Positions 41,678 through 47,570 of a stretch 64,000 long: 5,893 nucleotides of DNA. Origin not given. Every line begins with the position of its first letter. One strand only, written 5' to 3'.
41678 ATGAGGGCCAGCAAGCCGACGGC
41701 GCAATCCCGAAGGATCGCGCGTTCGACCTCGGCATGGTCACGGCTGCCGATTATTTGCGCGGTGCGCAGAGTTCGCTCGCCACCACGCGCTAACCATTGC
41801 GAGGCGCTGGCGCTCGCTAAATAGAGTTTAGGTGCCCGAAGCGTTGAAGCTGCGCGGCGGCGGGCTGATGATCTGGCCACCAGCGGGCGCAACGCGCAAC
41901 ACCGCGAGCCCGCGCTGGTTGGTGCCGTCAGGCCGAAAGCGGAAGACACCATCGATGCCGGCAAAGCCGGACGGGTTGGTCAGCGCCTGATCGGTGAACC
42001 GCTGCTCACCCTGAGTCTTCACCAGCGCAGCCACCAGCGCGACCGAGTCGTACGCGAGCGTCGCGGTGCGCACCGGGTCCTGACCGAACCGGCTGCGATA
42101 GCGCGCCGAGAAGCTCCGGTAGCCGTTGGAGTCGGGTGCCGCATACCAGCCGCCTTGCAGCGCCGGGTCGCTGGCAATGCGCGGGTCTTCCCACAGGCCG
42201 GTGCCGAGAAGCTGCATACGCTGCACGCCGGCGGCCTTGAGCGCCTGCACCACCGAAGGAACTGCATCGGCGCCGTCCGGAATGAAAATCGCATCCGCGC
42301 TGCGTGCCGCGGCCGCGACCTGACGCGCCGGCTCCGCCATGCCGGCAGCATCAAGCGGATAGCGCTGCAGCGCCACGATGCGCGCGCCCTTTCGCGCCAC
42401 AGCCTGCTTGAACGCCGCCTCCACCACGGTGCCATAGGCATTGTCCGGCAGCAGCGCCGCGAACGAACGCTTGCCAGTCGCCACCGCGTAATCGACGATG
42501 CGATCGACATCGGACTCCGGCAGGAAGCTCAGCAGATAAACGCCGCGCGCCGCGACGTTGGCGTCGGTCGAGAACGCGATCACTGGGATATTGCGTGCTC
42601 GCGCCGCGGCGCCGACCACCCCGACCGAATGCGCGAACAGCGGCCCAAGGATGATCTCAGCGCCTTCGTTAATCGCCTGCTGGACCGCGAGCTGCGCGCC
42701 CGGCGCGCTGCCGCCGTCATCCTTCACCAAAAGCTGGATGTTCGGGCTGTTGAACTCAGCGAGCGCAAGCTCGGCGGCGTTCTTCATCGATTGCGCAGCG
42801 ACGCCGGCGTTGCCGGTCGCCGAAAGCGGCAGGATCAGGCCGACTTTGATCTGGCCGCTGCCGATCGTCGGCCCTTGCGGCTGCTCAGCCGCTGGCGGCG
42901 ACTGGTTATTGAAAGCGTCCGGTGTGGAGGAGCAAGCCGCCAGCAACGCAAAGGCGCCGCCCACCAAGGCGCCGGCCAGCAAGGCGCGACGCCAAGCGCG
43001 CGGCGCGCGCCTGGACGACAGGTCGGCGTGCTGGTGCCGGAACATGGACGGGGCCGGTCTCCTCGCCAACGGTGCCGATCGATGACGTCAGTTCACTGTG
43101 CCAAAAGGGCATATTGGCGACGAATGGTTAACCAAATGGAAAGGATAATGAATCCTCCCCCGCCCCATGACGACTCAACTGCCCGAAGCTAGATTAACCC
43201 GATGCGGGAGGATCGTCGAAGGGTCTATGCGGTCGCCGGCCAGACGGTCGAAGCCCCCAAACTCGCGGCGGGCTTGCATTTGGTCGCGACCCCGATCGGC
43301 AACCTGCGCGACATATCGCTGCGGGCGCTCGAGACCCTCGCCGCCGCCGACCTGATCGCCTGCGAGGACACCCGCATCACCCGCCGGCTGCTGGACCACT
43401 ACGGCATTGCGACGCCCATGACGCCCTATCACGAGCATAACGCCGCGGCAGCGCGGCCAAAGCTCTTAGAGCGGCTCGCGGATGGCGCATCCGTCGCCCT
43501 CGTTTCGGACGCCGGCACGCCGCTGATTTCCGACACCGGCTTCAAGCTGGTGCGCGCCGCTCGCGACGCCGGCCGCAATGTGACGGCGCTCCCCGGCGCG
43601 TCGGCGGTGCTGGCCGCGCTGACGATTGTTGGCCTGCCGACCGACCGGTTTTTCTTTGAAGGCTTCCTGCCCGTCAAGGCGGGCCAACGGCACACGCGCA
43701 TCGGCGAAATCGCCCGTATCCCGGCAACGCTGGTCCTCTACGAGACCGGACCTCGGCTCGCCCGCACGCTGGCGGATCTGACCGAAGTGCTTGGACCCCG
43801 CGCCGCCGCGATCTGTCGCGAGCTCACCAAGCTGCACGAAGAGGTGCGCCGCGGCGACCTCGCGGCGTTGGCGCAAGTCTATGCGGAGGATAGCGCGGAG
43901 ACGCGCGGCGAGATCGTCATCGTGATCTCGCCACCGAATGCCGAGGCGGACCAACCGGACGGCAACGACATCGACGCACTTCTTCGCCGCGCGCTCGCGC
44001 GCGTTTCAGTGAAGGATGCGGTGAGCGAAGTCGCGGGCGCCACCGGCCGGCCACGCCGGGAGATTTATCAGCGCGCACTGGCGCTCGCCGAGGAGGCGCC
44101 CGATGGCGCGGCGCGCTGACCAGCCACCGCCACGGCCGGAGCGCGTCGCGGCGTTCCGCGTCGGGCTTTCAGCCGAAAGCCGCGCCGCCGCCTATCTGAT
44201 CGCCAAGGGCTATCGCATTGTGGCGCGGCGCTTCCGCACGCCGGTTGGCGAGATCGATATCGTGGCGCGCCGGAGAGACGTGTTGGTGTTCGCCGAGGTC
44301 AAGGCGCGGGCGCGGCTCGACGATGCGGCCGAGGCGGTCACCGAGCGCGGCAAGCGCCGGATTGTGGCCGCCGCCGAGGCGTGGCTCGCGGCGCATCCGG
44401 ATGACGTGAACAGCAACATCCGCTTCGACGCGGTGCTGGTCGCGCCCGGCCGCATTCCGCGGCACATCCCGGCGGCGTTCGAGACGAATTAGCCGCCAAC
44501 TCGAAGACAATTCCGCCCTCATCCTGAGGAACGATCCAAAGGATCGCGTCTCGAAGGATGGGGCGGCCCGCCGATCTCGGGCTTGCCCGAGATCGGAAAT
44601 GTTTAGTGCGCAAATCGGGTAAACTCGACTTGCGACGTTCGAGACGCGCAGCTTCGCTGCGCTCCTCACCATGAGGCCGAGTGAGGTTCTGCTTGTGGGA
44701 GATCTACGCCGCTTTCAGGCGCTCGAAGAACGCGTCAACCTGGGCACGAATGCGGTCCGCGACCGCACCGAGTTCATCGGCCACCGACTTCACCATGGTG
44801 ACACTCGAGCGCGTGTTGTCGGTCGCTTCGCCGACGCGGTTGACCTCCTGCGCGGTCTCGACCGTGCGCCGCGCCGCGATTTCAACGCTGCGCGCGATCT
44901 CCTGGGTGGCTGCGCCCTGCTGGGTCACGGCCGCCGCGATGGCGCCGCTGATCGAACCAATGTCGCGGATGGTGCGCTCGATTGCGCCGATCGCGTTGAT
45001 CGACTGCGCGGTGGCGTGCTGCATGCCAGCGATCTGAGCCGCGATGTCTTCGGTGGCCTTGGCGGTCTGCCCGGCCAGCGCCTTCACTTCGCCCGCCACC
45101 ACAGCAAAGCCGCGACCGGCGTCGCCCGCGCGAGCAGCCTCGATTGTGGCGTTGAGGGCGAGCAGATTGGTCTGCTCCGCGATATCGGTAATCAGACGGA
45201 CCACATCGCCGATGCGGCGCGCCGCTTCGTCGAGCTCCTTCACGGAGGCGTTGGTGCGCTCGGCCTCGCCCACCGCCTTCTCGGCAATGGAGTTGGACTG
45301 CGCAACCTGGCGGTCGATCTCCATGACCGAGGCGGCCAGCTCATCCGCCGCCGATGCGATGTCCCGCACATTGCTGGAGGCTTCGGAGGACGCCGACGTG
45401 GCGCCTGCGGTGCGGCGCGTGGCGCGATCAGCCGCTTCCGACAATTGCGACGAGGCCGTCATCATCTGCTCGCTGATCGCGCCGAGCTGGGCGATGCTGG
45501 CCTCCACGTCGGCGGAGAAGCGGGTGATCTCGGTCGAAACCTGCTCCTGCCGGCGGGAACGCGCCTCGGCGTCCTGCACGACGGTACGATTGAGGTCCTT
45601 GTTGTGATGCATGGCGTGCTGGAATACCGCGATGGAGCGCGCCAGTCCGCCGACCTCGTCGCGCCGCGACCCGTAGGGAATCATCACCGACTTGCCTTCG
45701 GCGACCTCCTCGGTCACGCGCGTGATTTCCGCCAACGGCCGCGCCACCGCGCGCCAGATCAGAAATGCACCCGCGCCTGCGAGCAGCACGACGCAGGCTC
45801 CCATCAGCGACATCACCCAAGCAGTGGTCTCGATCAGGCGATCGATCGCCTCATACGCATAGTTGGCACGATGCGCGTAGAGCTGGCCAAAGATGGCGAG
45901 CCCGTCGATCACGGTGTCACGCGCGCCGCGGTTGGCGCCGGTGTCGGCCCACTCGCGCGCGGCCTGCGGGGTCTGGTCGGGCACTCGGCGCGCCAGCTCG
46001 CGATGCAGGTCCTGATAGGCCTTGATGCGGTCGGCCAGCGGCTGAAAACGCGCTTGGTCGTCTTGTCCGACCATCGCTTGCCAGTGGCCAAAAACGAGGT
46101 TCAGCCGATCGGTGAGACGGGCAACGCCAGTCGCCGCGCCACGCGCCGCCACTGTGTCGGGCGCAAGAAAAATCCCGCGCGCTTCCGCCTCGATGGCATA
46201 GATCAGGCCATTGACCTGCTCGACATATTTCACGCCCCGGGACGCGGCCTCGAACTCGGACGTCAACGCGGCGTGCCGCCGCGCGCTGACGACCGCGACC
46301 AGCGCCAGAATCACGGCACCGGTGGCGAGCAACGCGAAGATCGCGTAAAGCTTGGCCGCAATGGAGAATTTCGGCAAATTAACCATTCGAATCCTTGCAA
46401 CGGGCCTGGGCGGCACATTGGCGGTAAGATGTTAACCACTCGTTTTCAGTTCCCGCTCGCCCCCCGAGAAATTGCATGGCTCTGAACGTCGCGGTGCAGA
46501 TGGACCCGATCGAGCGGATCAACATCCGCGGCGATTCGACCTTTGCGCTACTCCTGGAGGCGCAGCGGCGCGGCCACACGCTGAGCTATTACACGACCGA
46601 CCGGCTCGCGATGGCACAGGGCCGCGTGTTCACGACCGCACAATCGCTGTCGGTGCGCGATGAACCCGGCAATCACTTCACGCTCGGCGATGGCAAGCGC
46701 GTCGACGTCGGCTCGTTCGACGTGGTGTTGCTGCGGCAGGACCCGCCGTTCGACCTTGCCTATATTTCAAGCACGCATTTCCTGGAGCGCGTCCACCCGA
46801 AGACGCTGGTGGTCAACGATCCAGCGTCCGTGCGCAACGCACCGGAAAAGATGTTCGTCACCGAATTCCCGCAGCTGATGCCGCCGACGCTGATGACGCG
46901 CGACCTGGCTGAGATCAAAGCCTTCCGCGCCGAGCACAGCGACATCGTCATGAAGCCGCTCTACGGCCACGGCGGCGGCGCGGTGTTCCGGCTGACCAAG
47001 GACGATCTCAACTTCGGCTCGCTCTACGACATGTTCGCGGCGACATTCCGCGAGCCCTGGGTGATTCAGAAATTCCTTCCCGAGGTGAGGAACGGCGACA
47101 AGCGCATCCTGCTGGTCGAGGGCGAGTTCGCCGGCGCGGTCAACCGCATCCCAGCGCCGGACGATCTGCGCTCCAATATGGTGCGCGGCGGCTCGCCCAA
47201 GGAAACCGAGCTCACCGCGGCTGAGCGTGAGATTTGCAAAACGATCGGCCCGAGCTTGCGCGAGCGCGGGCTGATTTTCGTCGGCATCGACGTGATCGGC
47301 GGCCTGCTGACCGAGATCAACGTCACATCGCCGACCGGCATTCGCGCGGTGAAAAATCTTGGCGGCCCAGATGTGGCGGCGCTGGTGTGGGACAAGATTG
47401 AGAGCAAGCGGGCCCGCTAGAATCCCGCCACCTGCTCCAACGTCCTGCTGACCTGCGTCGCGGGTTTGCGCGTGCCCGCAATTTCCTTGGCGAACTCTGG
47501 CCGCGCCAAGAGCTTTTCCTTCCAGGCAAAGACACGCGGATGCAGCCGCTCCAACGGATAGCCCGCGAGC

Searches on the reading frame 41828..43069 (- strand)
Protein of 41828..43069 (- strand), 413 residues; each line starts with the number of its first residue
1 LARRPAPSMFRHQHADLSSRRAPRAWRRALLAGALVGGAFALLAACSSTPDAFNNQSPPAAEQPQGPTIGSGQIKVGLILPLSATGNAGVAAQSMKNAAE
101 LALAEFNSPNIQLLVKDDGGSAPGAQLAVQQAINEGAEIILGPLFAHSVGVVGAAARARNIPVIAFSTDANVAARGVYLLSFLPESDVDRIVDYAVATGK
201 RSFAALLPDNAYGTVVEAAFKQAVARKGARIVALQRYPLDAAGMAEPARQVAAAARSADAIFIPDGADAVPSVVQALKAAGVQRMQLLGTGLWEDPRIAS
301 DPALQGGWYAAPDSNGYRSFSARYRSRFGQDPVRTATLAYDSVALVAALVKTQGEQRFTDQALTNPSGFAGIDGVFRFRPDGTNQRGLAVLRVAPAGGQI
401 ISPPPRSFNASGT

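Call 69: search_protein_families(library=pfam, proteins=[window:41828-43069:-], max_evalue=0.00001)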
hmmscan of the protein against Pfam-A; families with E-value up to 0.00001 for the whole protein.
window:41828-43069:- (413 aa): 4 families
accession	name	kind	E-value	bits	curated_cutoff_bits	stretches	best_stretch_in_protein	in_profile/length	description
PF13458.12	Peripla_BP_6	-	1.1e-42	147.3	31.7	1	73-396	1-340/343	Periplasmic binding protein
PF04348.19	LppC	-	1.6e-10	40.7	28.8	1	75-238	220-384/563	LppC putative lipoprotein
PF01094.35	ANF_receptor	-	7.7e-10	38.8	25.4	1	95-351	2-291/353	Receptor family ligand binding region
PF13407.12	Peripla_BP_4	-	3.3e-06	27.3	35.1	0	93-285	14-210/258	Periplasmic binding protein domain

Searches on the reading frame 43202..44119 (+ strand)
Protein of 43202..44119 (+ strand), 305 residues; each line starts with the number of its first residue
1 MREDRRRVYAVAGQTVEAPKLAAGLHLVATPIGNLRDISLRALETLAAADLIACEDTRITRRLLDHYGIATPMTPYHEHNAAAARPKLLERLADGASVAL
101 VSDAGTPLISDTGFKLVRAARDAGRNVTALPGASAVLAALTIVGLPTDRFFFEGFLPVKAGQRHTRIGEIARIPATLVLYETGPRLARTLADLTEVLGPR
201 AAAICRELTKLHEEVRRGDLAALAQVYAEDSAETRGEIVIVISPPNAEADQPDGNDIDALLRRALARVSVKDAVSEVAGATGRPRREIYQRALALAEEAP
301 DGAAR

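Call 70: search_protein_families(library=pfam, proteins=[window:43202-44119:+], max_evalue=0.00001)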
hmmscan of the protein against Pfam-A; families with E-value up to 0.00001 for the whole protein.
window:43202-44119:+ (305 aa): 2 families
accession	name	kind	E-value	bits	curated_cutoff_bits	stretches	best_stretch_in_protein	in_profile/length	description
PF00590.25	TP_methylase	-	4.6e-33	115.4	27.8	1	25-223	2-211/212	Tetrapyrrole (Corrin/Porphyrin) Methylases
PF23016.2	RsmI_C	-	1.5e-15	57.1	27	1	252-295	2-45/46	RsmI C-terminal HTH domain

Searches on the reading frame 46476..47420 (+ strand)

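Call 70: search_protein_families(library=pfam, proteins=[window:46476-47420:+], max_evalue=0.00001)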
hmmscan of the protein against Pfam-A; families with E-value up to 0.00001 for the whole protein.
window:46476-47420:+ (314 aa): 3 families
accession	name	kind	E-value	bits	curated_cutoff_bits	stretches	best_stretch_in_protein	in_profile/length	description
PF02955.21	GSH-S_ATP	-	1.2e-68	230.5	23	1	124-295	1-173/175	Prokaryotic glutathione synthetase, ATP-grasp domain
PF02951.20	GSH-S_N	-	1.8e-41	141.4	21.3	1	3-120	1-119/119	Prokaryotic glutathione synthetase, N-terminal domain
PF08443.16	RimK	-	5.7e-11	42.8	21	1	154-282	40-164/188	RimK-like ATP-grasp domain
